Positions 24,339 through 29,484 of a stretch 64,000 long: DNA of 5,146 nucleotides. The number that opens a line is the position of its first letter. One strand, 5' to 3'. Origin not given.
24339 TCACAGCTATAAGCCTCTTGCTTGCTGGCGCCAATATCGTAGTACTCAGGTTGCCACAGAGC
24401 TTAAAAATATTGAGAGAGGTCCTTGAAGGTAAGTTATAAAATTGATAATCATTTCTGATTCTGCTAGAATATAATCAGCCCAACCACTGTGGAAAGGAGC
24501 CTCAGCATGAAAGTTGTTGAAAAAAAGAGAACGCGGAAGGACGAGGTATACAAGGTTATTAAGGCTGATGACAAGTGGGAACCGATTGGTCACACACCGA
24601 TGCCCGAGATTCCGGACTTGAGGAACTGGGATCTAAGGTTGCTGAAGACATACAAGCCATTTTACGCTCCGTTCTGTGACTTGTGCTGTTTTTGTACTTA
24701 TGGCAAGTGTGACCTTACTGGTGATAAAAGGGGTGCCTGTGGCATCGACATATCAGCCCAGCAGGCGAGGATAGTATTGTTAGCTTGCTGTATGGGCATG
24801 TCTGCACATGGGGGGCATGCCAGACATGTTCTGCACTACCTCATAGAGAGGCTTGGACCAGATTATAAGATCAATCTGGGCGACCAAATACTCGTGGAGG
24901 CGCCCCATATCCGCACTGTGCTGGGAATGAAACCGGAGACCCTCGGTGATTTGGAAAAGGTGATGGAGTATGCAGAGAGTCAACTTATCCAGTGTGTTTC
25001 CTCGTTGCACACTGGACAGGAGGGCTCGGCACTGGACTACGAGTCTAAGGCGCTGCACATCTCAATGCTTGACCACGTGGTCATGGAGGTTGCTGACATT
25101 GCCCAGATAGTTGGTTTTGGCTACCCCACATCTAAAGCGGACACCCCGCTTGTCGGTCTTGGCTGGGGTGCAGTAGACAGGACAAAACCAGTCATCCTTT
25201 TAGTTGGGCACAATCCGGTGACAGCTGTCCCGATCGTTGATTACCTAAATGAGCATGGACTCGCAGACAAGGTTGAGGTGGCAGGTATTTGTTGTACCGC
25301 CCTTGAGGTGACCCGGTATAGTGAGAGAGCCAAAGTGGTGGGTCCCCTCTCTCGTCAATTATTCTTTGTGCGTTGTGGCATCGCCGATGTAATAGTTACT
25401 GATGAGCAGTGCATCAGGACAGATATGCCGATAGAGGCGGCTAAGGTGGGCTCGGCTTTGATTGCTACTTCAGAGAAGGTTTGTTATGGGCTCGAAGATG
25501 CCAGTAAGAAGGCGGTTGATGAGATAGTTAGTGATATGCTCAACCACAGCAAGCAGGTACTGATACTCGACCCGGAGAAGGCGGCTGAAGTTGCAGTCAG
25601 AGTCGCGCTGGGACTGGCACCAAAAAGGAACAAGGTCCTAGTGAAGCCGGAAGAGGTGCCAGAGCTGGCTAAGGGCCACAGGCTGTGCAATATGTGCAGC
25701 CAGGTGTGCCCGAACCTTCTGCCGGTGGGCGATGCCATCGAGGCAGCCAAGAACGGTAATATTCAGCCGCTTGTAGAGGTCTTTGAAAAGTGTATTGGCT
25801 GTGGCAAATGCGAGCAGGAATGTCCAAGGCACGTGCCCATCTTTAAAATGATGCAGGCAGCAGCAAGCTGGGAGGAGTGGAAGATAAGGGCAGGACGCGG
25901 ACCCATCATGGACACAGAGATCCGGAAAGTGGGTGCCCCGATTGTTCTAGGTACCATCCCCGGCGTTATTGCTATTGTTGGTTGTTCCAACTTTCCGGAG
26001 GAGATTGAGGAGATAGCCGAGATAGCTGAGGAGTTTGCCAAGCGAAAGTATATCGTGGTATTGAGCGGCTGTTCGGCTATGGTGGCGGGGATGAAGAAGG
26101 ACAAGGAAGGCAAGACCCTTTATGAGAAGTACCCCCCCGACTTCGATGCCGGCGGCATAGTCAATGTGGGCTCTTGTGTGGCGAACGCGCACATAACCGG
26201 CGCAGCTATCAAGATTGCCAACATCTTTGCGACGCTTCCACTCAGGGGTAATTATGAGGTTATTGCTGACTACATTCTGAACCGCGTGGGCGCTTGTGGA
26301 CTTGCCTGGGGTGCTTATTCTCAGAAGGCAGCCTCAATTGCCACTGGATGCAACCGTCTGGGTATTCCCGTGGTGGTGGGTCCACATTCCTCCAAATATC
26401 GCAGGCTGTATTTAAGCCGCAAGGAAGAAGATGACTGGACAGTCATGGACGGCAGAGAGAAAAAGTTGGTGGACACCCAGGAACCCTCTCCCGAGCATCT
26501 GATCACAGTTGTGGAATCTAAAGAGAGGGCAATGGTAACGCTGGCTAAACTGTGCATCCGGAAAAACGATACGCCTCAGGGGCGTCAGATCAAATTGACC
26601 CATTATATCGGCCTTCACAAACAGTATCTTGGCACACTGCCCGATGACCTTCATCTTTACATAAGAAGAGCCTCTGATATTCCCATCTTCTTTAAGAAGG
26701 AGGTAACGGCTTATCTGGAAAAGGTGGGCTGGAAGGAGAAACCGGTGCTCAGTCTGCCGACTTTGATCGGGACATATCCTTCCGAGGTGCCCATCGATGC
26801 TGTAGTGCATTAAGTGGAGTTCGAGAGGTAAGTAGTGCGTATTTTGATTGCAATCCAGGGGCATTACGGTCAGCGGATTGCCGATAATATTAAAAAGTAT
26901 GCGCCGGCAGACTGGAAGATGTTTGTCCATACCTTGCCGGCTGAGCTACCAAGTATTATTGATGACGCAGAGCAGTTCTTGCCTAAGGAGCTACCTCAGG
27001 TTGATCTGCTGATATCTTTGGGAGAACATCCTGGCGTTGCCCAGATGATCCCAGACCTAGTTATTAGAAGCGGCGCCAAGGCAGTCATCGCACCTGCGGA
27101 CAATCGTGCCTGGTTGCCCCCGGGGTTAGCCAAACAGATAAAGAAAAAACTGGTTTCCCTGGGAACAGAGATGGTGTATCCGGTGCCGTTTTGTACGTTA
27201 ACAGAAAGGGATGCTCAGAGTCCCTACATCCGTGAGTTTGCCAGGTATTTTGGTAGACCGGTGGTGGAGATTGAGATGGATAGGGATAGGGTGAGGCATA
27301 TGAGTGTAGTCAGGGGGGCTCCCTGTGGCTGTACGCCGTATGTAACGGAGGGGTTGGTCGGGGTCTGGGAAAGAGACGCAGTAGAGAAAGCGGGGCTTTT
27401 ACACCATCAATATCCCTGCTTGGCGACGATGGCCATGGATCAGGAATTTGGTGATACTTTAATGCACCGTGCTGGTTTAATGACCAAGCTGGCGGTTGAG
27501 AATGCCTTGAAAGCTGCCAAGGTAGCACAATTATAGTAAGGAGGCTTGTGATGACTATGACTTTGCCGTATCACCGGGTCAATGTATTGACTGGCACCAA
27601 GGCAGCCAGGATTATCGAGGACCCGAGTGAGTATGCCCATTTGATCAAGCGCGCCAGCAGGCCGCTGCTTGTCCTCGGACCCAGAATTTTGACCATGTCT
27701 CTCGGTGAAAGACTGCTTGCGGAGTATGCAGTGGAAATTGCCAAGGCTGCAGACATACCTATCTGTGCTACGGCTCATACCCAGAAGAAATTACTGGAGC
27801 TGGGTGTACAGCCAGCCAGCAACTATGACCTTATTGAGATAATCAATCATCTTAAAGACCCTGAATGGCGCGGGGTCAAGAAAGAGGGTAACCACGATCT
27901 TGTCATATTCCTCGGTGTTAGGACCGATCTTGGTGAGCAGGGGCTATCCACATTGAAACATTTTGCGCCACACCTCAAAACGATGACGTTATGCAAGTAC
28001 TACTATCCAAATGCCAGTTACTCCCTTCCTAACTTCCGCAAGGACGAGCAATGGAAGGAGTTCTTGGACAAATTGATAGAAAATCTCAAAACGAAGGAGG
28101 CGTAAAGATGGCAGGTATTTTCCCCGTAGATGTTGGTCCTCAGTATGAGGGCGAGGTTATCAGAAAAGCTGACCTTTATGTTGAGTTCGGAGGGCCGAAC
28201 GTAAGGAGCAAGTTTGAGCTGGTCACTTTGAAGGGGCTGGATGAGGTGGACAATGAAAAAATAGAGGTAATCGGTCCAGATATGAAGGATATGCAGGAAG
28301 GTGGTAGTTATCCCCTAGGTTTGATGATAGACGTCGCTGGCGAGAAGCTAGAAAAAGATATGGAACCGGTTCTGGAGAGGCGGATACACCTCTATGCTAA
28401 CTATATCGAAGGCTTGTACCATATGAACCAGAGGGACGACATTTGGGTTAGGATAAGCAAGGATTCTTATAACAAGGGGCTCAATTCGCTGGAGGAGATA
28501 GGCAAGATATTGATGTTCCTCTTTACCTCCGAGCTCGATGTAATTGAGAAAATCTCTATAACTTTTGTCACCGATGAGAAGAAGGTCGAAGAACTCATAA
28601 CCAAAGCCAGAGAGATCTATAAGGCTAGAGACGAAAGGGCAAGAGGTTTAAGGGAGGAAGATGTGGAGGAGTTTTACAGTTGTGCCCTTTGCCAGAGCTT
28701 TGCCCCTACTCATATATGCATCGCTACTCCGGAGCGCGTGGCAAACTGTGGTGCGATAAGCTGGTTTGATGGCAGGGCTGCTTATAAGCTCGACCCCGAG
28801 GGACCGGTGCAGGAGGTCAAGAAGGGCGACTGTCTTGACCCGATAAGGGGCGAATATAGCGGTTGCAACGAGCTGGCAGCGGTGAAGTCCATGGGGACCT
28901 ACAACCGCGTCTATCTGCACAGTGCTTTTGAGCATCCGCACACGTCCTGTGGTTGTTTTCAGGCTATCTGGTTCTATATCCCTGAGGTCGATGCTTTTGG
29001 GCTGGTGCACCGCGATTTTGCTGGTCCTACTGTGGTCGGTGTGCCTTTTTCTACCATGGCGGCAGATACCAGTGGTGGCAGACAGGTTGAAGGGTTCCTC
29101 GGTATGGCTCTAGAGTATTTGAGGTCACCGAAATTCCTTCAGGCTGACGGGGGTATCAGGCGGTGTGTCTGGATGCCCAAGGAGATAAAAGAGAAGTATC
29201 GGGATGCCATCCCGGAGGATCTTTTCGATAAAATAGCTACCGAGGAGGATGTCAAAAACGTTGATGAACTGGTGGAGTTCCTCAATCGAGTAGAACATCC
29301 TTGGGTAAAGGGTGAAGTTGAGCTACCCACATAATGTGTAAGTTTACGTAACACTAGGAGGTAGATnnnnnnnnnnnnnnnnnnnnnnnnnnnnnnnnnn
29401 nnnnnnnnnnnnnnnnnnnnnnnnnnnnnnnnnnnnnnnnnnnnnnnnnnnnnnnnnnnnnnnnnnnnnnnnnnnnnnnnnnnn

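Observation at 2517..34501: A single 32-kb stretch encodes essentially the whole H2 + CO2 to acetyl-CoA toolkit (metal uptake, metallocentre maturation, hydrogenase, methyl branch end, carbonyl branch)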

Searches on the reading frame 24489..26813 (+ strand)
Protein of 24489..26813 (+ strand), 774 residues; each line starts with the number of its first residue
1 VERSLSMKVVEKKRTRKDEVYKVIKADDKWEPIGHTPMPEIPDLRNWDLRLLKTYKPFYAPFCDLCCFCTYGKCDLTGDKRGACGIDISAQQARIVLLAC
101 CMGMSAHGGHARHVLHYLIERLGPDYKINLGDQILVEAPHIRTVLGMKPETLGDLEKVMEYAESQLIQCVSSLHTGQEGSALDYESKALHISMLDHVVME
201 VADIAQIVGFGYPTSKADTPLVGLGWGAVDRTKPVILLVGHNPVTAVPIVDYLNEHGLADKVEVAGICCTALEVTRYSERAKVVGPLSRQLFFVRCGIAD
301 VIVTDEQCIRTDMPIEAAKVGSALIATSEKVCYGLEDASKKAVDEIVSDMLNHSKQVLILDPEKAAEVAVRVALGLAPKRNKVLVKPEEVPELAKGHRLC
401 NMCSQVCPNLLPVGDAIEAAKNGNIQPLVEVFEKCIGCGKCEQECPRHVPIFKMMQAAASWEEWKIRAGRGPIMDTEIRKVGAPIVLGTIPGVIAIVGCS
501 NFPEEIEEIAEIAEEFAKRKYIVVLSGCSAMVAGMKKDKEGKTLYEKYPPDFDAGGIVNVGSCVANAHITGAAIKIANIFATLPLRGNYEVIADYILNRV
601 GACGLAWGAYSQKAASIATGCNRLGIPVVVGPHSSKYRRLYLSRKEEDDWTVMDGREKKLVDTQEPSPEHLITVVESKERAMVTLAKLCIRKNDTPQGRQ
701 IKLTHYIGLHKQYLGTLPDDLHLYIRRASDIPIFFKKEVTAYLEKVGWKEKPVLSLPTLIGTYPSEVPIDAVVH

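Call 5: search_protein_families(library=pfam, proteins=[window:24489-26813:+])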
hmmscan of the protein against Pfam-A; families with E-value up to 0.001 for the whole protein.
window:24489-26813:+ (774 aa): 8 families
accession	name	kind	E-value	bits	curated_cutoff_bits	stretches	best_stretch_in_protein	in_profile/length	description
PF03063.25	Prismane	-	2e-63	215.2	27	2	152-638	129-486/513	Prismane/CO dehydrogenase family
PF13187.11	Fer4_9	-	1.9e-06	28.2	27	1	400-448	5-50/52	4Fe-4S dicluster domain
PF13237.11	Fer4_10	-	1.8e-05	25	25.5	1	399-446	11-53/53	4Fe-4S dicluster domain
PF00037.32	Fer4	-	4.6e-05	23.5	21.1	1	432-448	5-21/24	4Fe-4S binding domain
PF12838.12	Fer4_7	-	5.9e-05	23.9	27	1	400-448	5-51/52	4Fe-4S dicluster domain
PF13484.11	Fer4_16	-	9.5e-05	23.5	30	0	434-449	1-16/66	4Fe-4S double cluster binding domain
PF13183.11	Fer4_8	-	0.00021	22.2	27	0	400-449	8-68/68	4Fe-4S dicluster domain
PF12797.12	Fer4_2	-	0.00042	20.5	24.5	1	431-446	6-21/22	4Fe-4S binding domain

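Call 51: search_protein_families(library=ncbifam, proteins=[window:24489-26813:+], max_evalue=1e-10)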
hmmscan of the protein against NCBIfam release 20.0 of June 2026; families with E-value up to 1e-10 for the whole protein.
window:24489-26813:+ (774 aa): 4 families
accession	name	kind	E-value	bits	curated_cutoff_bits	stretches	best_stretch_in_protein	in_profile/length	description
TIGR00314.1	cdhA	equivalog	0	1120.1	781.3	1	16-750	15-759/784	CO dehydrogenase/acetyl-CoA synthase complex subunit alpha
TIGR01702.1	CO_DH_cata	equivalog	1.9e-20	72.6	478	0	151-330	166-353/621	anaerobic carbon-monoxide dehydrogenase catalytic subunit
NF040764.1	CODH_ACS_al_bet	equivalog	6.6e-17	61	800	1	449-635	89-259/705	acetyl-CoA decarbonylase/synthase complex subunit alpha/beta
NF007078.0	PRK09529.1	subfamily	3.6e-16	58.5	809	1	463-631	111-261/710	bifunctional acetyl-CoA decarbonylase/synthase complex subunit alpha/beta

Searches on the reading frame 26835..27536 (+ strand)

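Call 5: search_protein_families(library=pfam, proteins=[window:26835-27536:+])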
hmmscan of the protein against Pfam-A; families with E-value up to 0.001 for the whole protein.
window:26835-27536:+ (233 aa): 1 family
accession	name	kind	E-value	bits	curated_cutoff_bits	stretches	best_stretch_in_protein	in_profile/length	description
PF02593.20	DUF166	-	2.7e-56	191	24.4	1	6-226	3-220/221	Domain of unknown function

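Call 51: search_protein_families(library=ncbifam, proteins=[window:26835-27536:+], max_evalue=1e-10)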
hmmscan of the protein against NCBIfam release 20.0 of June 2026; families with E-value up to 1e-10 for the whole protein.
window:26835-27536:+ (233 aa): 1 family
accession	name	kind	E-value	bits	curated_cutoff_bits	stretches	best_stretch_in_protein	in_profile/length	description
NF041372.1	DUF166_seleno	equivalog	1.9e-23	83.3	200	1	2-226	2-203/203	DUF166 family (seleno)protein DfsP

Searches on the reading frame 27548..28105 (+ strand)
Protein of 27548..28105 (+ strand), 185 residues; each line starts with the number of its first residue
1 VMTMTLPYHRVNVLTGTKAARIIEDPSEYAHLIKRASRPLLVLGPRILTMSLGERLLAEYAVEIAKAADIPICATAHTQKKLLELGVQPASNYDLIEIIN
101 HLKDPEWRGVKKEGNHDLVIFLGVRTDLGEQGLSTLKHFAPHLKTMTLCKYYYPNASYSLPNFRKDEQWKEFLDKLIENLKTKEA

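Call 5: search_protein_families(library=pfam, proteins=[window:27548-28105:+])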
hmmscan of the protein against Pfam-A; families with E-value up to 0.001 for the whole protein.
window:27548-28105:+ (185 aa): 1 family
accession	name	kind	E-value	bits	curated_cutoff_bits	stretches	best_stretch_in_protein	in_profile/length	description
PF02552.22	CO_dh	-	1.6e-33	116.3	21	1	6-176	6-167/168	CO dehydrogenase beta subunit/acetyl-CoA synthase epsilon subunit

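Call 51: search_protein_families(library=ncbifam, proteins=[window:27548-28105:+], max_evalue=1e-10)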
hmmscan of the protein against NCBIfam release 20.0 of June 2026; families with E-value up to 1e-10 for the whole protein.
window:27548-28105:+ (185 aa): 1 family
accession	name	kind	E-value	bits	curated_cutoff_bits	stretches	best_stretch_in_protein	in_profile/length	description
TIGR00315.1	cdhB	equivalog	1e-42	145.9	101.2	1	12-179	4-162/162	CO dehydrogenase/acetyl-CoA synthase complex subunit epsilon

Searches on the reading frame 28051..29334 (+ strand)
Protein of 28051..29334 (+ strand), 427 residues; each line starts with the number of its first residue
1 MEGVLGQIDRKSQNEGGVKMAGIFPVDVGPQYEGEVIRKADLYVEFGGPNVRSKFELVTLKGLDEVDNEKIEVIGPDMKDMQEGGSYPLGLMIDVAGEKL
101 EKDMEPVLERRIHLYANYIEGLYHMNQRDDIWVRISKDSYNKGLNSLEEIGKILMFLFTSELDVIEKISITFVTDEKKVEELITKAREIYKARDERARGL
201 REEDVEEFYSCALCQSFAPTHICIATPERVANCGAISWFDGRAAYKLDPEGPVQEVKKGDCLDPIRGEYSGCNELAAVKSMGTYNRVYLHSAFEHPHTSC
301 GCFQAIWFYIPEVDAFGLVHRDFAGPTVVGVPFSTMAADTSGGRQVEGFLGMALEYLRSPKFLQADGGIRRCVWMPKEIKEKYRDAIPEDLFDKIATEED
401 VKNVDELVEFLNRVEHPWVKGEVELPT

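Call 5: search_protein_families(library=pfam, proteins=[window:28051-29334:+])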
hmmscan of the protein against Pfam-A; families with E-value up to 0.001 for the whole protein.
window:28051-29334:+ (427 aa): 2 families
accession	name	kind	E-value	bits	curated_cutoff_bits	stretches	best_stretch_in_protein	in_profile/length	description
PF19436.4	ACS_CODH_B_C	-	9.4e-80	268.1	25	1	190-419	1-239/245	ACS/CODH beta subunit C-terminal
PF03598.20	CdhC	-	5.2e-64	215.2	24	1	24-179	1-155/155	CO dehydrogenase/acetyl-CoA synthase complex beta subunit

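Call 51: search_protein_families(library=ncbifam, proteins=[window:28051-29334:+], max_evalue=1e-10)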
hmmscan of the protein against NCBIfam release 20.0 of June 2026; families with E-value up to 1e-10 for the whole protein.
window:28051-29334:+ (427 aa): 4 families
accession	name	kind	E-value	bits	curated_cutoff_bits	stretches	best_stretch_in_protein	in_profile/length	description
NF003379.0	PRK04456.1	domain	6.1e-198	658.1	372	1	23-421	4-401/464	acetyl-CoA decarbonylase/synthase complex subunit beta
TIGR00316.1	cdhC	equivalog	9.1e-186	618.2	355.95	1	24-422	5-399/460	CO dehydrogenase/CO-methylating acetyl-CoA synthase complex subunit beta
NF007078.0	PRK09529.1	subfamily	3.3e-169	564.3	809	1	24-420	302-705/710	bifunctional acetyl-CoA decarbonylase/synthase complex subunit alpha/beta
NF040764.1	CODH_ACS_al_bet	equivalog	1.7e-162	542.2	800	1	24-420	297-700/705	acetyl-CoA decarbonylase/synthase complex subunit alpha/beta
